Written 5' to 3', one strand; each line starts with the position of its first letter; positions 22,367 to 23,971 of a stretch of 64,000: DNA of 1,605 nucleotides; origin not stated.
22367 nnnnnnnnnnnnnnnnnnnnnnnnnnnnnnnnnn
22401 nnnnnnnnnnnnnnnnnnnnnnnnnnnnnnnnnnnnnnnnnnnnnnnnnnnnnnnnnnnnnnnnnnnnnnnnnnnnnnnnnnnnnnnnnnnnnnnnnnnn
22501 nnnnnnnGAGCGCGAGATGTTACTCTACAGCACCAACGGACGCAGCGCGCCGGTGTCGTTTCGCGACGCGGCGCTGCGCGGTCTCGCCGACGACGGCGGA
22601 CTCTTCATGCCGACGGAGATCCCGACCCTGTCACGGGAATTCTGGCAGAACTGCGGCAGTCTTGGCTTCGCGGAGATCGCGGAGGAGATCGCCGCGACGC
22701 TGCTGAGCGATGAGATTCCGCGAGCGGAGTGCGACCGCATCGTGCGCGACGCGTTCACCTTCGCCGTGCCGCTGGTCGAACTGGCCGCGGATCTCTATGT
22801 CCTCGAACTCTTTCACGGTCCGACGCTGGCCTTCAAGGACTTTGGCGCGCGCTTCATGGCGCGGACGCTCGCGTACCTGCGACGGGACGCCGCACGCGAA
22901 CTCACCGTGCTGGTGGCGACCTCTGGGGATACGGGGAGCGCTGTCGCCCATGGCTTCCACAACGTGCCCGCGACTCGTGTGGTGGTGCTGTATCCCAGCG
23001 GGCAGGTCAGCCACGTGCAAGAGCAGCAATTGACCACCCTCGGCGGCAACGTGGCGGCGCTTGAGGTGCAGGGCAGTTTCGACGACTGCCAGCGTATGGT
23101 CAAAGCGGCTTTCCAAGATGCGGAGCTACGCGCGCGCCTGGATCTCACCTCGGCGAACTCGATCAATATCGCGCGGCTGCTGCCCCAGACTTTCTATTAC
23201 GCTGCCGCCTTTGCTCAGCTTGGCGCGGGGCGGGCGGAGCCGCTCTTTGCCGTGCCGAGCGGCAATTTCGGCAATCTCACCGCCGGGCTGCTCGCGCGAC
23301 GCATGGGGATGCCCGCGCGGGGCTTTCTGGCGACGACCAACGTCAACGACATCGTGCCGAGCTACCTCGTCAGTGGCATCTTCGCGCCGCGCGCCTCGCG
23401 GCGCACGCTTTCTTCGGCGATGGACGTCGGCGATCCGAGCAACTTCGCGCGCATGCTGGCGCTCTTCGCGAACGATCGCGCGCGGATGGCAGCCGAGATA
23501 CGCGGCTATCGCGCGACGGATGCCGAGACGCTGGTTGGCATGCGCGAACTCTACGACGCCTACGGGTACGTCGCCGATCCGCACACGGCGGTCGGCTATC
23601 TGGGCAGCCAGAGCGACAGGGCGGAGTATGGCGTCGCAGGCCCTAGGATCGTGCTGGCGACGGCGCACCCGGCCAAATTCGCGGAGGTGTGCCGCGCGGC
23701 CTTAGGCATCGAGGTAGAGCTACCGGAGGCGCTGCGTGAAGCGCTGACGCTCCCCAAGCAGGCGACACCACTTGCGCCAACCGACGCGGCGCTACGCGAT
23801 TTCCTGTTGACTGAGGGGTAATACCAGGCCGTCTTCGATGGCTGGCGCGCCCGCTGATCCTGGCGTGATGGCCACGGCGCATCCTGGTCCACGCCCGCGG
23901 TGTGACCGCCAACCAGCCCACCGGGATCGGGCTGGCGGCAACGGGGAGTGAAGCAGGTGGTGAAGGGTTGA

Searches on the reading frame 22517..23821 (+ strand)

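Call 58: search_protein_families(library=pfam, proteins=[window:22517-23821:+], max_evalue=0.0001)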
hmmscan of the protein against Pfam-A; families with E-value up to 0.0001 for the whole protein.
window:22517-23821:+ (434 aa): 3 families
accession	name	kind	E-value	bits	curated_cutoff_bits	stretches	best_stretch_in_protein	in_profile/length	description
PF00291.31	PALP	-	9.1e-22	78.2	35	1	89-369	20-281/295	Pyridoxal-phosphate dependent enzyme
PF14821.11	Thr_synth_N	-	1.8e-19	70.1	25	1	4-80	3-79/79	Threonine synthase N terminus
PF24857.1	THR4_C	-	1.1e-06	29.2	27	1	357-414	1-66/85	Threonine synthase, C-terminal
